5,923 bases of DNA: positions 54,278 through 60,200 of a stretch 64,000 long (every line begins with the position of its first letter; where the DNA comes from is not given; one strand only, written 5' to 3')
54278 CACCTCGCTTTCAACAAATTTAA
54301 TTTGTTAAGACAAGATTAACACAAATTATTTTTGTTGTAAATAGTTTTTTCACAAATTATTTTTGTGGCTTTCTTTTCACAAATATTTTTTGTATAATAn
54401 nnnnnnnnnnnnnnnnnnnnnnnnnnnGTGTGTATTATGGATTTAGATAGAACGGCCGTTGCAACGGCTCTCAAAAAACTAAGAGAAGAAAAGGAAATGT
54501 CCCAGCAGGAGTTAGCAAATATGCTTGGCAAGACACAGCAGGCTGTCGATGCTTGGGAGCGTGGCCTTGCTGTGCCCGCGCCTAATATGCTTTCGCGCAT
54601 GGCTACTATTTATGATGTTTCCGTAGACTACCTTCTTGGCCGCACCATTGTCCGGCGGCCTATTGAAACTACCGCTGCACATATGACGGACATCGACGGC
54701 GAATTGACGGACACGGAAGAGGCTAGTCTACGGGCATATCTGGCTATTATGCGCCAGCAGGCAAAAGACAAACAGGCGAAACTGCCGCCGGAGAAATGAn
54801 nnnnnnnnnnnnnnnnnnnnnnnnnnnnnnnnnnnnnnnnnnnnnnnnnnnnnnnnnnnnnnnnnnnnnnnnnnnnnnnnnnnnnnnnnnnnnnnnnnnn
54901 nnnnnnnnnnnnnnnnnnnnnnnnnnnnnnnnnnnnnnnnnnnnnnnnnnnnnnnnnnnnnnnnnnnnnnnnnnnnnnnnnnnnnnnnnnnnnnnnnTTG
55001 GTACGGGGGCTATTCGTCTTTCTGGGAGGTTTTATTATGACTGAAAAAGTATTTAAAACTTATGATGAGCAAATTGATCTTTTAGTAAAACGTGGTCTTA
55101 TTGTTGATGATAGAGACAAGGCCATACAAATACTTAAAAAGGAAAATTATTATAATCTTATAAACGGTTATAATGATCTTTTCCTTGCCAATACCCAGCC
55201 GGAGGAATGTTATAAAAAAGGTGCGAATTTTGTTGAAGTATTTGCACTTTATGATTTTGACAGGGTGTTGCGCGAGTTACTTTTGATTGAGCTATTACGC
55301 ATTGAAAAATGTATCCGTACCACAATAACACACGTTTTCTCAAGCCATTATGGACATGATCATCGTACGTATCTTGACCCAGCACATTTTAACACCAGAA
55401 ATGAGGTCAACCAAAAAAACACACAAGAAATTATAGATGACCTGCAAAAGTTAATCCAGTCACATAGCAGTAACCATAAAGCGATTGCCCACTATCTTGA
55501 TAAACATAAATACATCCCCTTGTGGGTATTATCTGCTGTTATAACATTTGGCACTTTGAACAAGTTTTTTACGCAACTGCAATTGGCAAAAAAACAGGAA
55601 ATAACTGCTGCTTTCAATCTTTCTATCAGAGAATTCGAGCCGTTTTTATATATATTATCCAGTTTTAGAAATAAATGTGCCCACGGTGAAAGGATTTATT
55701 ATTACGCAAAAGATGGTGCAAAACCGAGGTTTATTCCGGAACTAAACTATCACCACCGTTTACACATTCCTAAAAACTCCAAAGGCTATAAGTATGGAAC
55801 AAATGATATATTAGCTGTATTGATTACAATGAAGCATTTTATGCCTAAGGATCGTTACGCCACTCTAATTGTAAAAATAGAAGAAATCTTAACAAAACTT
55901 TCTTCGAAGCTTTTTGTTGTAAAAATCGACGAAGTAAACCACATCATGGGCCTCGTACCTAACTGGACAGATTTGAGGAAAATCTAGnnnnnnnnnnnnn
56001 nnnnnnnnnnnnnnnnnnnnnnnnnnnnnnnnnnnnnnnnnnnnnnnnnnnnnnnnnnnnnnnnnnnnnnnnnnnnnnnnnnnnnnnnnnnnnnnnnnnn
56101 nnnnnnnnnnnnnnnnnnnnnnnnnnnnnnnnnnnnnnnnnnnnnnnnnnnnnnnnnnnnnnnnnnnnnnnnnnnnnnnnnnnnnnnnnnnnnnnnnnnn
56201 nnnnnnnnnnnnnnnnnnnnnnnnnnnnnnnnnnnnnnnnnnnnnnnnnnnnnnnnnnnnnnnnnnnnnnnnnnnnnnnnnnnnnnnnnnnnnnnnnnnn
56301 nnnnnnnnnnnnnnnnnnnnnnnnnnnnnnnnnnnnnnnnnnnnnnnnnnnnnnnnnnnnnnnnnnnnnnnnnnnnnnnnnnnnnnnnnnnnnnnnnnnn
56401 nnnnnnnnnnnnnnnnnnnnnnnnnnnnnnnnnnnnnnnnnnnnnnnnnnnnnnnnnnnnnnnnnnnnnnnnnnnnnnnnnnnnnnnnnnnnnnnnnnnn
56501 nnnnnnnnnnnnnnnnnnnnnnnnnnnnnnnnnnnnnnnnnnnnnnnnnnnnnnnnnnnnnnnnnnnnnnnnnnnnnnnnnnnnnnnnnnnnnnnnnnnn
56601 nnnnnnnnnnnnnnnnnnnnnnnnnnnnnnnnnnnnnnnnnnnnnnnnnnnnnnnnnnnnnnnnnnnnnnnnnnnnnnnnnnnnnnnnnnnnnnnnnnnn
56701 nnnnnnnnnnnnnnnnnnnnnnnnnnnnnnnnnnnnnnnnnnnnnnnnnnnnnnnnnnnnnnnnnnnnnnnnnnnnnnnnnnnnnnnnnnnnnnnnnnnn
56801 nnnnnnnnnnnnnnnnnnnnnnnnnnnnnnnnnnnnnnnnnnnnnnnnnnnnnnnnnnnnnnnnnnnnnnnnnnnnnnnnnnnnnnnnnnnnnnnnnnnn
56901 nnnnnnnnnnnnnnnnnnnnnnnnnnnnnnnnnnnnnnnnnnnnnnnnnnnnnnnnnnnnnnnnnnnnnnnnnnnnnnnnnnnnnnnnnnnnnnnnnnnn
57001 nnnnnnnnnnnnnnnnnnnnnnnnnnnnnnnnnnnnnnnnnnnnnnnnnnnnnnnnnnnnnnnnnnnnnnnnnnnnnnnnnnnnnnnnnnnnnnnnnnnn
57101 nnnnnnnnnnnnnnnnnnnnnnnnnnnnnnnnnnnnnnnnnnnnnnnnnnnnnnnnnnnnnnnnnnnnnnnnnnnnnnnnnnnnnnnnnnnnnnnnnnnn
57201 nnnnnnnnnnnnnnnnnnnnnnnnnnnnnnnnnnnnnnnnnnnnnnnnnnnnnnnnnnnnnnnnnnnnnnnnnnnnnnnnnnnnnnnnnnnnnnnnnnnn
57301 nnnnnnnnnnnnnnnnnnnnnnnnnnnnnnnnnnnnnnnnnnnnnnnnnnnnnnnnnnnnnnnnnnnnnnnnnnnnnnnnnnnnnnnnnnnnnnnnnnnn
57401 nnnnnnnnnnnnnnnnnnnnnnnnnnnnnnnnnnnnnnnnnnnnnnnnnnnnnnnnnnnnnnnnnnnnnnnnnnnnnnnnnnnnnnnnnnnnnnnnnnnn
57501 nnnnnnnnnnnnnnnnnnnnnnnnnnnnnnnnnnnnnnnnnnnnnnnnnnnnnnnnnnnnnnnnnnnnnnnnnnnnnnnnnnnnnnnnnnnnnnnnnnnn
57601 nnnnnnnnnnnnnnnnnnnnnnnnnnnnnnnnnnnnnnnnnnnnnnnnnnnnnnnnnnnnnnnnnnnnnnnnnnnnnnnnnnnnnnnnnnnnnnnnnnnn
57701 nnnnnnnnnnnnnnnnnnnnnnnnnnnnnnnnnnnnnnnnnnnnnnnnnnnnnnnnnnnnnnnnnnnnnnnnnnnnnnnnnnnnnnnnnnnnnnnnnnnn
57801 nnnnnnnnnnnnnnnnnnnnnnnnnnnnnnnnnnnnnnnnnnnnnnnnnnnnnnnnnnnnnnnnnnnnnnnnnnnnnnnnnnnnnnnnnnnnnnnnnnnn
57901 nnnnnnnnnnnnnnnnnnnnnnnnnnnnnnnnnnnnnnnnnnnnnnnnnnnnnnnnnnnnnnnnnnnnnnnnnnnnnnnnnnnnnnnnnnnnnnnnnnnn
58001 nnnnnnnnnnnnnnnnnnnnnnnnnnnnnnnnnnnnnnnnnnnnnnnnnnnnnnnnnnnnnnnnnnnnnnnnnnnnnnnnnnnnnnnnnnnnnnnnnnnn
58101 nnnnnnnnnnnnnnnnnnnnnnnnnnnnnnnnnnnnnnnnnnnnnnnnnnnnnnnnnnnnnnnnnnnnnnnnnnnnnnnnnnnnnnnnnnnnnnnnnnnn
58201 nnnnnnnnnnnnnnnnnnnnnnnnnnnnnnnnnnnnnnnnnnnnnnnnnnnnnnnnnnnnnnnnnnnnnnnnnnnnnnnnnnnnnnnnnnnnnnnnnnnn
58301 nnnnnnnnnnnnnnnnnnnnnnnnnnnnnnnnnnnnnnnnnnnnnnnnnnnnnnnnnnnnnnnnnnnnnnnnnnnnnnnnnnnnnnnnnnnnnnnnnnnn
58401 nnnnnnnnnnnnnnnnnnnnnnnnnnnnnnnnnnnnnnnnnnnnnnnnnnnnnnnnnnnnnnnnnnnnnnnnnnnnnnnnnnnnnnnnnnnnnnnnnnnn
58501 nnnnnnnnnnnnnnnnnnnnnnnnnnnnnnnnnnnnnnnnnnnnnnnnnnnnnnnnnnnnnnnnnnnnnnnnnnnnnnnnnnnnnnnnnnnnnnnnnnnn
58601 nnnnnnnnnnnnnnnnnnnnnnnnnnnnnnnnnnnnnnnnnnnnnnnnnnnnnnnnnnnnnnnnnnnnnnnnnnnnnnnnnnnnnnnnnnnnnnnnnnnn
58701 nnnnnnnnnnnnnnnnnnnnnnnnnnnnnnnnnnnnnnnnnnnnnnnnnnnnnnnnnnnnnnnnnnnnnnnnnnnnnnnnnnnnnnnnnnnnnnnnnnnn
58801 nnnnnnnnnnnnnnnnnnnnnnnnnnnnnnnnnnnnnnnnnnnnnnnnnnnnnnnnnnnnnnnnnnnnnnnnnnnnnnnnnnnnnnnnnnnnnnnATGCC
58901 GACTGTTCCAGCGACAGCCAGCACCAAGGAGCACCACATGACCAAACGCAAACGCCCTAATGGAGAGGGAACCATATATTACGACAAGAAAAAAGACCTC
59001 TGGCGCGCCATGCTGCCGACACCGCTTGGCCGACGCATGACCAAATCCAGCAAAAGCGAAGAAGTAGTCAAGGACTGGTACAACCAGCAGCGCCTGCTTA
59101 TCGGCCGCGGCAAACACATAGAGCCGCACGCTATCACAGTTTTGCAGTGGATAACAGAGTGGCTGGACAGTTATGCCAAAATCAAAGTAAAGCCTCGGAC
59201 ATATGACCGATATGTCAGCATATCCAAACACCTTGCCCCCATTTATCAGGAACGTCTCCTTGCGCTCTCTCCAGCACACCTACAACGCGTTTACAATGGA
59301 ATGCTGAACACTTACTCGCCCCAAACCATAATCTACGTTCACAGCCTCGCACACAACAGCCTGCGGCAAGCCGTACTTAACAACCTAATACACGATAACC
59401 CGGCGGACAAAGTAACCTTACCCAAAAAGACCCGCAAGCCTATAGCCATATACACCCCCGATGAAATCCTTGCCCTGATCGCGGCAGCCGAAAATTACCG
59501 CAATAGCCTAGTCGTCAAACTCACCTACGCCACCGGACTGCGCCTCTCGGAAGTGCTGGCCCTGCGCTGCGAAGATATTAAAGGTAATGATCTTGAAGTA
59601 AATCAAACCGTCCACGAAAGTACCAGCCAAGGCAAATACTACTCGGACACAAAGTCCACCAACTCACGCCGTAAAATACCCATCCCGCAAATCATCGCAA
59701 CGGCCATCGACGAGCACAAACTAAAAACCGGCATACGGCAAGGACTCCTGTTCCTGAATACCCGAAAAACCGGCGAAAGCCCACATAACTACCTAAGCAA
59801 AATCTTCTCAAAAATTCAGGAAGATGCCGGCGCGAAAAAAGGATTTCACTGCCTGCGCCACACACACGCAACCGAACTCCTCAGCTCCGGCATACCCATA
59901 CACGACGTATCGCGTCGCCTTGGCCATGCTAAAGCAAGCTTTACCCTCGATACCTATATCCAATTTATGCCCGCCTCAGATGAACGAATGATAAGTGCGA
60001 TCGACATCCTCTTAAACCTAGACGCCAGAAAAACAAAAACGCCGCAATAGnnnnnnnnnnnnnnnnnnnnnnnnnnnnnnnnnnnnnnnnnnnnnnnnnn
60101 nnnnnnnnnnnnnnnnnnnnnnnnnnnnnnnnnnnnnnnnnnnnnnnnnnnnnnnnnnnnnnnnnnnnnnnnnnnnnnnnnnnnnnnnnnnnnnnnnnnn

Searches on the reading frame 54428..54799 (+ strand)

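Call 77: search_protein_families(library=pfam, proteins=[window:54428-54799:+], max_evalue=0.001)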
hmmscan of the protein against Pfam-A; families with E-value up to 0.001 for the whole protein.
window:54428-54799:+ (123 aa): 4 families
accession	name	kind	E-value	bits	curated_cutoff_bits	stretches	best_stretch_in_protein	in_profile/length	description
PF01381.28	HTH_3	-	6.9e-15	55.3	23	1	15-69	1-55/55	Helix-turn-helix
PF13560.12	HTH_31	-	9.8e-10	39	27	1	12-67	3-59/64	Helix-turn-helix domain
PF12844.13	HTH_19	-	1e-06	29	30.2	1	14-70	3-59/64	Helix-turn-helix domain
PF17762.8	HTH_ParB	-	9.2e-05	23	22.6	1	5-42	2-39/102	ParB HTH domain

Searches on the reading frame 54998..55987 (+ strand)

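Call 77: search_protein_families(library=pfam, proteins=[window:54998-55987:+], max_evalue=0.001)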
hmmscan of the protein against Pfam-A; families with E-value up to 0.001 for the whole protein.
window:54998-55987:+ (329 aa): 1 family
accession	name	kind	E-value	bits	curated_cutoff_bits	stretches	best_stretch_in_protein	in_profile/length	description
PF07751.16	Abi_2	-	1.1e-42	146.8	25.6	1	44-234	1-183/184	Abi-like protein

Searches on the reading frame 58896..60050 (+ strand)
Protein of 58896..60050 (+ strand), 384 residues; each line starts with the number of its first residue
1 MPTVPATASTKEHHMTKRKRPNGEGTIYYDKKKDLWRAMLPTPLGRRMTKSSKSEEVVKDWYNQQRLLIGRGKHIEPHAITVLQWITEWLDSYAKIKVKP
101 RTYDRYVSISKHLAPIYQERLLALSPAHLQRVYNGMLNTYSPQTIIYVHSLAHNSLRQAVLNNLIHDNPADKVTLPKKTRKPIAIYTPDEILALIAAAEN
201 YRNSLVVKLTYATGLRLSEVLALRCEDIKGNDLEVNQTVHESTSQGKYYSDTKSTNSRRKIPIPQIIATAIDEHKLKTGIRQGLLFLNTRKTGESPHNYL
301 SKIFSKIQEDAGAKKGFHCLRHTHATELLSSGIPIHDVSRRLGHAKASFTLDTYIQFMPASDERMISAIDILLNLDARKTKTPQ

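Call 77: search_protein_families(library=pfam, proteins=[window:58896-60050:+], max_evalue=0.001)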
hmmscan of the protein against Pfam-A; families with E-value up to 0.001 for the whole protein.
window:58896-60050:+ (384 aa): 2 families
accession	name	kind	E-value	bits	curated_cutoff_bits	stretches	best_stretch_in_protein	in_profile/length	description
PF00589.27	Phage_integrase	-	1.2e-23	84.2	27.1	1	187-356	4-167/172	Phage integrase family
PF14659.12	Phage_int_SAM_3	-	8.6e-05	23.1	22.6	1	84-136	4-57/58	Phage integrase, N-terminal SAM-like domain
